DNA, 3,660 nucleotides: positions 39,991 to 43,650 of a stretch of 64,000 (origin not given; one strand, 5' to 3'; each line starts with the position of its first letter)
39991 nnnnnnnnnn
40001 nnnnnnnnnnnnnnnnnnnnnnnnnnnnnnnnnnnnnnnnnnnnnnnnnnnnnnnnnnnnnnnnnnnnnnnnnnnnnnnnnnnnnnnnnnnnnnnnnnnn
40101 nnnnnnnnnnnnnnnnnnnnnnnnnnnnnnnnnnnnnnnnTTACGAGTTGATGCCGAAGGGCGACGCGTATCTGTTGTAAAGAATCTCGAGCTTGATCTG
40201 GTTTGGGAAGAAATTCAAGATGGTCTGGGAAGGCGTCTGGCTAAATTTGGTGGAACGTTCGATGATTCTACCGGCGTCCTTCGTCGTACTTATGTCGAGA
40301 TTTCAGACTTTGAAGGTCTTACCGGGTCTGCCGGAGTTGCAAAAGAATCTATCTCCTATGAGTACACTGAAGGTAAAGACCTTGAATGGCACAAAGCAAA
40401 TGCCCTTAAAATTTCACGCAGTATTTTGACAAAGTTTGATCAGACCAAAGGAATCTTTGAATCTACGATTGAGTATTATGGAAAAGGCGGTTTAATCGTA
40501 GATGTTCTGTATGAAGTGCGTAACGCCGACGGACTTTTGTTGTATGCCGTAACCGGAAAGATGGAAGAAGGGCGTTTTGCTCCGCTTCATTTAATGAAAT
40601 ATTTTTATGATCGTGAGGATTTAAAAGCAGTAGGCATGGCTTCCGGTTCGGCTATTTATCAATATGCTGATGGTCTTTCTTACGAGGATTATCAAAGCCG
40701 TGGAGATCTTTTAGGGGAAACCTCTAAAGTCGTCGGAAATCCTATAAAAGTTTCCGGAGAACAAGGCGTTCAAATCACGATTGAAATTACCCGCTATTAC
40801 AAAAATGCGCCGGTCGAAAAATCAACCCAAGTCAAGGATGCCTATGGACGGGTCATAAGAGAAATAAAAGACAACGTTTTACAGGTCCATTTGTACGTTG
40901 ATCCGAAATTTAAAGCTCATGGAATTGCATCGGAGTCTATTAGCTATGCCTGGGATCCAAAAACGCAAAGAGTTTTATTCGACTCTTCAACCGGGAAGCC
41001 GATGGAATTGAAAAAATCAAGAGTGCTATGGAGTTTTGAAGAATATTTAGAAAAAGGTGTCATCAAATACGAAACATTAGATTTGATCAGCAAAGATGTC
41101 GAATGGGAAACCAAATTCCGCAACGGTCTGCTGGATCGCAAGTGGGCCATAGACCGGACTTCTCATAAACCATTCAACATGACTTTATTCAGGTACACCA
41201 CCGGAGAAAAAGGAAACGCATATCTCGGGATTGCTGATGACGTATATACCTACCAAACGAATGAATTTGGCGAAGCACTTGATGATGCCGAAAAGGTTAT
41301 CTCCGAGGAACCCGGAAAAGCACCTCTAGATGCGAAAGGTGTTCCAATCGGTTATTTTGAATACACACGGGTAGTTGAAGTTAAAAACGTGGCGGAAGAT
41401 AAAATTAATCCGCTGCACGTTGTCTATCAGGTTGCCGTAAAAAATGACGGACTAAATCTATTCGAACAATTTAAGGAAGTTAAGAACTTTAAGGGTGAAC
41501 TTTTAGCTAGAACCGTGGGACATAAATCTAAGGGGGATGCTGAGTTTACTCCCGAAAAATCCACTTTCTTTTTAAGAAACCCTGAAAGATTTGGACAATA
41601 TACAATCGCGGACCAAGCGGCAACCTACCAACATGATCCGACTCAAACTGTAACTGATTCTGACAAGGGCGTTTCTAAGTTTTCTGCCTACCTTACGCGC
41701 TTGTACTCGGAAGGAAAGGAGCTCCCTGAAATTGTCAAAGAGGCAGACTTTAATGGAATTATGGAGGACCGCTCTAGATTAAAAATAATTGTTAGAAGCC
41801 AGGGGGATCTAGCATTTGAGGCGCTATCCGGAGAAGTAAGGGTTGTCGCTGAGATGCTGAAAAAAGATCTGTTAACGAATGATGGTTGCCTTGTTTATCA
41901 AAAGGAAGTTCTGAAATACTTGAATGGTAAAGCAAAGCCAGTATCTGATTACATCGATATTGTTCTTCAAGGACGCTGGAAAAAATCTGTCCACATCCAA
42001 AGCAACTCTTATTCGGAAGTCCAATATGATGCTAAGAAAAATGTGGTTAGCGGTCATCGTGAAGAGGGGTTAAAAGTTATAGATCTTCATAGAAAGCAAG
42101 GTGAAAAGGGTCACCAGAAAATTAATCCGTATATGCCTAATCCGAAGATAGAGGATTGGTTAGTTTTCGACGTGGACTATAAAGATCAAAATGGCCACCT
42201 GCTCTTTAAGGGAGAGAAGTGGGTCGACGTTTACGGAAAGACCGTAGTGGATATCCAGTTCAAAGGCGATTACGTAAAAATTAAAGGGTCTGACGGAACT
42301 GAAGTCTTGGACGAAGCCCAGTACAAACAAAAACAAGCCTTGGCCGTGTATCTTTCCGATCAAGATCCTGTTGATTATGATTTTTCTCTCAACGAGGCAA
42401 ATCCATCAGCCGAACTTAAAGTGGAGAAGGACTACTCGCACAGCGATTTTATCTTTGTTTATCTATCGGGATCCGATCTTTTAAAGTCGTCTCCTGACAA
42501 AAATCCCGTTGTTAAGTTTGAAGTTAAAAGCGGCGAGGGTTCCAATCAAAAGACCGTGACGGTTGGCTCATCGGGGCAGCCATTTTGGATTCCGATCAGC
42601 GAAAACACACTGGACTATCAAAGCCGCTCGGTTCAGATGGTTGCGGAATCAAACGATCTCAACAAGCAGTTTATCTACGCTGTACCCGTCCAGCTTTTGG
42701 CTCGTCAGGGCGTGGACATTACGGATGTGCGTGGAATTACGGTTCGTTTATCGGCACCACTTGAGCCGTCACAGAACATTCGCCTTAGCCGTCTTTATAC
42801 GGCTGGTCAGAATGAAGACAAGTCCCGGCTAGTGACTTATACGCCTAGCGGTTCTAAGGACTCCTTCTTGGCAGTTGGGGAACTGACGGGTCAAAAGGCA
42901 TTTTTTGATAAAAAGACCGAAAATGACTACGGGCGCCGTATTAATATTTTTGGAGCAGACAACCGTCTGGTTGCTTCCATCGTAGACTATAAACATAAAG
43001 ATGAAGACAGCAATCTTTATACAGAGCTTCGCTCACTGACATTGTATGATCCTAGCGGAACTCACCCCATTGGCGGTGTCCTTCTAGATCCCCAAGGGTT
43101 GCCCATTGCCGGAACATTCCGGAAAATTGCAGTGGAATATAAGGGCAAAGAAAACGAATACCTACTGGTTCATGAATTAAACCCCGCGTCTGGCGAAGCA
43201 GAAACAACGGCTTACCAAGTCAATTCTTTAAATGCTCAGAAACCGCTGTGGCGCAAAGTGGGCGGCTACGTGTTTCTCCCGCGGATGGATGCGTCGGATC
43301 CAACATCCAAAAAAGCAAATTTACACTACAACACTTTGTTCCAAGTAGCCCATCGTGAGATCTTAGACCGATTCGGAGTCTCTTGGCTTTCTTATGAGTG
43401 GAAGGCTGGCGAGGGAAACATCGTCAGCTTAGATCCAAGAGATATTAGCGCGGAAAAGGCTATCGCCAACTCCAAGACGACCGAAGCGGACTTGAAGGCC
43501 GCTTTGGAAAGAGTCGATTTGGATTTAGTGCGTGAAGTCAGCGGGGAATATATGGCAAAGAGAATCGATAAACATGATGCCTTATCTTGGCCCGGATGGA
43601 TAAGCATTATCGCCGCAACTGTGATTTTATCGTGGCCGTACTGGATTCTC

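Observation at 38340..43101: Rhs/teneurin-like YD-repeat shell region inside giant ORF2, ending near a DPxGL-like motif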

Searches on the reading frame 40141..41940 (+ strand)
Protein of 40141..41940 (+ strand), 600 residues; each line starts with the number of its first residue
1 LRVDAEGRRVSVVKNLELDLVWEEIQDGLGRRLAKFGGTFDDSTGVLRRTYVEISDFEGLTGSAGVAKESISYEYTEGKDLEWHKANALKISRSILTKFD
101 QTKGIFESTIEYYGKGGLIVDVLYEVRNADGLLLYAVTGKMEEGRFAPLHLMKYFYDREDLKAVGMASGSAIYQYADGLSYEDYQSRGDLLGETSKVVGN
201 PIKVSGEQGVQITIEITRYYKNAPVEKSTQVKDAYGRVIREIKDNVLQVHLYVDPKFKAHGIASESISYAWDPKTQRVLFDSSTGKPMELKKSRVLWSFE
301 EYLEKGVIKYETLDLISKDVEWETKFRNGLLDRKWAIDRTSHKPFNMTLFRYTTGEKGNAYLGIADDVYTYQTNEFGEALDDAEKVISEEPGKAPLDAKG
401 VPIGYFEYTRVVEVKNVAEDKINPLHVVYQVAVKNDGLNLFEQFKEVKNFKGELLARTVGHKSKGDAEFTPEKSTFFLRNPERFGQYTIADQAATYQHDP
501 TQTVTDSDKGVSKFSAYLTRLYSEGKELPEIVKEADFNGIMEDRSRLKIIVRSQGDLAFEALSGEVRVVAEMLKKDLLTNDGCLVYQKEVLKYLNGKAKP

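Call 11: search_protein_families(library=pfam, proteins=[window:40141-41940:+], max_evalue=10)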
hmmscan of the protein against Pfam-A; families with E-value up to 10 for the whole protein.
window:40141-41940:+ (600 aa): 1 family
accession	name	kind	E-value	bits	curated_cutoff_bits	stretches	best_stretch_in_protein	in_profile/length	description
PF24837.1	AMIN-like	-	0.057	13.9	27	1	196-243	41-91/129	AMIN-like domain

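Call 12: search_protein_families(library=ncbifam, proteins=[window:40141-41940:+], max_evalue=10)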
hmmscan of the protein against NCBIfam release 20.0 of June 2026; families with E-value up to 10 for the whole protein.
window:40141-41940:+ (600 aa): 1 family
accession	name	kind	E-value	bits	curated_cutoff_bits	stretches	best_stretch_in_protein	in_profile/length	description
NF007211.0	PRK09633.1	equivalog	0.051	11.9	774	1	65-114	185-234/610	DNA ligase D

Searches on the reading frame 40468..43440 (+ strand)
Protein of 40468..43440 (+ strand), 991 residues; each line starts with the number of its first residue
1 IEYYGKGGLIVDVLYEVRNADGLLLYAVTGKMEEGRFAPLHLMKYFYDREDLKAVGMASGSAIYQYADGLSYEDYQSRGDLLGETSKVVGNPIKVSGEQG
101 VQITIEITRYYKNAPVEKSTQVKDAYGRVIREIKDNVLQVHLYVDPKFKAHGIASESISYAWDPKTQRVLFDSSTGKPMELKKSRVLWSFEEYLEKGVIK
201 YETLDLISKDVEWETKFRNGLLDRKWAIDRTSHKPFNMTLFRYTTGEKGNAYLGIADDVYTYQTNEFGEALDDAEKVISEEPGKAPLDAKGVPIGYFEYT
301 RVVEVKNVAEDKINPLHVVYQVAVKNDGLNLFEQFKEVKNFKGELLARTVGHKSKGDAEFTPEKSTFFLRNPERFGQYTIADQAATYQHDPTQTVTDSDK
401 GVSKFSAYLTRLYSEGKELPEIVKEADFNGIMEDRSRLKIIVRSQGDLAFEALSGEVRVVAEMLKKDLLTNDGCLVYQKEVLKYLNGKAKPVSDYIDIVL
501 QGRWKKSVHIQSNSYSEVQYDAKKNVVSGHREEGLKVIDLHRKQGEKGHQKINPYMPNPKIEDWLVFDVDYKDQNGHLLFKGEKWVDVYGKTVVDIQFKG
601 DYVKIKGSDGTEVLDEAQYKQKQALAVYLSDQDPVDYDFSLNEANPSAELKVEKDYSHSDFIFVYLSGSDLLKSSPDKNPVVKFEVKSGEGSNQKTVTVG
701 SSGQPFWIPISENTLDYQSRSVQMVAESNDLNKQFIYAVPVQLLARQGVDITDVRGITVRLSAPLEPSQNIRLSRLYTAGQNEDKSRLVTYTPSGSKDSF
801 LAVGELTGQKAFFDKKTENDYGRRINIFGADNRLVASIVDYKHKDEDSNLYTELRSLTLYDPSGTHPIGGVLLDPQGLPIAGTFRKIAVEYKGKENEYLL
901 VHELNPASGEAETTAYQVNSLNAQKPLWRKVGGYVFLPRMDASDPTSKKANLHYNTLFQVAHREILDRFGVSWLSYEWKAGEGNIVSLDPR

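Call 44: find_homologous_proteins(query=A2, max_evalue=0.001)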
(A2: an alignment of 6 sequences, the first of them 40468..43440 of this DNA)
Query A2 (6 sequences): 8000 candidates shared short words with the query, none scored E <= 0.001.

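Call 58: predict_structure(alignment_id=A2)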
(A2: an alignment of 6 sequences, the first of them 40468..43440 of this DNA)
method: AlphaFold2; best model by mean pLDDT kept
length: 991 residues; sequences in the alignment: 6
mean_pLDDT: 48.9   pTM: 0.35
mean pLDDT of the five models: 48.9, 47.1, 47.0, 45.5, 43.0
residues with pLDDT >= 90: 0; 70-90: 141; 50-70: 293; < 50: 557
segments of 3 or more residues with pLDDT < 50: 1-34, 51-59, 77-118, 174-176, 226-302, 307-316, 325-329, 353-358, 364-469, 481-492, 523-526, 535-537, 539-550, 559-562, 572-577, 601-620, 670-677, 702-713, 730-733, 783-824, 827-835, 842-851, 861-871, 875-896, 904-910, 919-926, 933-943, 945-991
pLDDT, mean of each block of 10 residues (from residue 1): 32 40 45 46 54 42 54 49 37 29 23 37 64 78 73 79 72 59 71 67 67 59 48 38 34 33 41 37 35 39 48 47 51 57 53 48 47 34 39 31 23 27 24 23 27 27 42 54 40 59 62 59 52 47 36 59 57 48 64 68 44 40 68 66 76 77 71 50 75 64 37 50 60 62 68 78 69 79 37 27 31 36 46 50 46 53 44 48 40 47 47 55 49 42 45 37 29 29 30 29
secondary structure, 60 per line:
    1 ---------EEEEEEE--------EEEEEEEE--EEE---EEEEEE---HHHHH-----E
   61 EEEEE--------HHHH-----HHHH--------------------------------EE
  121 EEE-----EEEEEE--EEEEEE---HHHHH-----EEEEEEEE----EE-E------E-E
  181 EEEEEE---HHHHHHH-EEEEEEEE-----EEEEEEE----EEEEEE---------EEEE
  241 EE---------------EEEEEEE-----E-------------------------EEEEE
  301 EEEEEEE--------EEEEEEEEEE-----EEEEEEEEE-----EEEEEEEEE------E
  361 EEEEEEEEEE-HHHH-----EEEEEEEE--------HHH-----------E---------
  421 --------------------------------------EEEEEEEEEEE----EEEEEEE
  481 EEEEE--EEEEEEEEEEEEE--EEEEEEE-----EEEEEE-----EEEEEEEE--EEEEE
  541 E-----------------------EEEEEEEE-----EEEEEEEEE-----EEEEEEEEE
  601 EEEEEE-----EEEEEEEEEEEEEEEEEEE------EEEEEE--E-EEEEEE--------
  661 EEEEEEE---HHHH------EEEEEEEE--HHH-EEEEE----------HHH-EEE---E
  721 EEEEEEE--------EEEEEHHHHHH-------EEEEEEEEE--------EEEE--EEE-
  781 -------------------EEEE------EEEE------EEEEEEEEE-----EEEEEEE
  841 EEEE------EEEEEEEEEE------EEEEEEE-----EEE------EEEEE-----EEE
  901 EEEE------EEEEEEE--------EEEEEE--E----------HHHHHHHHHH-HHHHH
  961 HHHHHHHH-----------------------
elements in order (helices of 4 or more, strands of 3 or more residues): E10-16 E25-32 E35-37 E41-46 H50-54 E60-65 H74-77 H83-86 E119-123 E129-134 E137-142 H146-150 E156-163 E180-186 H190-196 E198-205 E211-217 E222-227 E237-242 E258-264 E296-307 E316-325 E331-339 E345-353 E360-370 H372-375 E381-388 E459-469 E474-485 E488-500 E503-509 E515-520 E526-533 E536-541 E565-572 E578-586 E592-606 E612-630 E637-642 E647-652 E661-667 H671-674 E681-688 E695-699 E714-716 E720-727 E736-740 H741-746 E754-762 E771-774 E777-779 E800-803 E810-813 E820-828 E834-844 E851-860 E867-873 E879-881 E888-892 E898-904 E911-917 E926-931 H945-954 H956-968

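Call 60: search_solved_structures(query=A2, max_evalue=10, show_alignments=1)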
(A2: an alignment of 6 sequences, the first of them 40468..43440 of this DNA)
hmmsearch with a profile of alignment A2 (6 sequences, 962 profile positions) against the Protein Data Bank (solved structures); distinct sequences matched with E-value up to 10: 0.

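Call 68: fold_search(model_id=the predicted structure, library=pdb)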
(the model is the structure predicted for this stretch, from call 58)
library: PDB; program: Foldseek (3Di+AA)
matches with E <= 10: 844; with E <= 0.001: 20
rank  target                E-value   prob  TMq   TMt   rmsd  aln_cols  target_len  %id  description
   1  9g2h_A                1.4e-06  0.82  0.09  0.07  26.0       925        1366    9  Mouse Teneurin2 dimer variant A1B0 (released 2026-01-21)
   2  7bam_A                3.3e-06  0.66  0.07  0.05  29.2       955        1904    8  human Teneurin4 WT C2 (released 2021-12-01)
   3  8r54_A                3.4e-06  0.54  0.08  0.06  31.7      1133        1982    9  Mouse teneurin-3 non-compact subunit - A0B0 isoform (released 2024-05-08)
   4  7ban_A                4.9e-06  0.66  0.10  0.07  32.5      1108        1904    9  human Teneurin4 Mut C2 (released 2022-01-12)
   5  8fjp_A                5.4e-06  0.28  0.07  0.04  33.1      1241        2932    9  Cryo-EM structure of native mosquito salivary gland surface protein 1 (SGS1) (released 2023-03-01)
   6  9g41_A                5.7e-06  0.69  0.09  0.07  26.3       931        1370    8  Mouse Teneurin2 dimer variant A0B1 (released 2026-01-21)
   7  6vhh_A                1.7e-05  0.47  0.09  0.07  31.6      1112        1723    9  Human Teneurin-2 and human Latrophilin-3 binary complex (released 2020-06-03)
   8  5zya_A                1.7e-05  0.23  0.07  0.06  32.6      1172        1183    9  SF3b spliceosomal complex bound to E7107 (released 2018-06-20)
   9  4igl_D                3.1e-05  0.69  0.09  0.11  26.0       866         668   10  Structure of the RHS-repeat containing BC component of the secreted ABC toxin complex from Yersinia entomophaga (released 2013-08-07)
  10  4igl_C                8.0e-05  0.28  0.09  0.07  36.4      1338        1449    8  Structure of the RHS-repeat containing BC component of the secreted ABC toxin complex from Yersinia entomophaga (released 2013-08-07)
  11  8hmc_B                8.9e-05  0.69  0.09  0.08  23.0       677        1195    8  base module state 1 of Tetrahymena IFT-A (released 2023-06-14)
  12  7byx_A                9.8e-05  0.66  0.08  0.13  25.2       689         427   10  Crystal structure of exo-beta-1,3-galactanase from Phanerochaete chrysosporium Pc1,3Gal43A E208A with beta-1,3-galacto (released 2020-11-04)
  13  8ptx_A                1.2e-04  0.51  0.09  0.08  26.9       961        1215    8  Cryo-EM structure of human Elp123 in complex with tRNA, acetyl-CoA, 5'-deoxyadenosine and methionine (released 2024-04-17)
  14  7bys_A                1.5e-04  0.60  0.07  0.12  26.3       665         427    9  Crystal structure of exo-beta-1,3-galactanase from Phanerochaete chrysosporium Pc1,3Gal43A apo form (released 2020-11-04)
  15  6ww7_A                1.7e-04  0.35  0.09  0.09  27.1       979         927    9  Structure of the human ER membrane protein complex in a lipid nanodisc (released 2020-05-27)
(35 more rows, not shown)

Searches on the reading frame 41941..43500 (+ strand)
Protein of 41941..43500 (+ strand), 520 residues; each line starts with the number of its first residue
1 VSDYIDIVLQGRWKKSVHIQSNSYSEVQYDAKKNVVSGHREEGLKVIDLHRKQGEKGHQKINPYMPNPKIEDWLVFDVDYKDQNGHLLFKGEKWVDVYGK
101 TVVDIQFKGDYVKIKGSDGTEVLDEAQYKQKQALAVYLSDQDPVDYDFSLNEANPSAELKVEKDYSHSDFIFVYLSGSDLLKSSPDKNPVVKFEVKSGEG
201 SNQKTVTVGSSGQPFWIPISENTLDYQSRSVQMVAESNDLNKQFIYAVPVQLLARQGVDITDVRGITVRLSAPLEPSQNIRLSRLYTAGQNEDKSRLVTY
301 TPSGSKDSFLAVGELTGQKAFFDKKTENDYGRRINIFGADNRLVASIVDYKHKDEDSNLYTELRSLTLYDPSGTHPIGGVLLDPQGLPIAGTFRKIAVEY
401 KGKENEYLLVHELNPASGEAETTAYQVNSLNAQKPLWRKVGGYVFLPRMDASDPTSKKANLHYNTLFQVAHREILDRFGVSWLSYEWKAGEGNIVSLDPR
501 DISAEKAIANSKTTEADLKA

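Call 11: search_protein_families(library=pfam, proteins=[window:41941-43500:+], max_evalue=10)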
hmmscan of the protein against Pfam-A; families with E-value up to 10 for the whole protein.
window:41941-43500:+ (520 aa): 0 families

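Call 12: search_protein_families(library=ncbifam, proteins=[window:41941-43500:+], max_evalue=10)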
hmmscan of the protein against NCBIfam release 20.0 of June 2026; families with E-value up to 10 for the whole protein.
window:41941-43500:+ (520 aa): 0 families
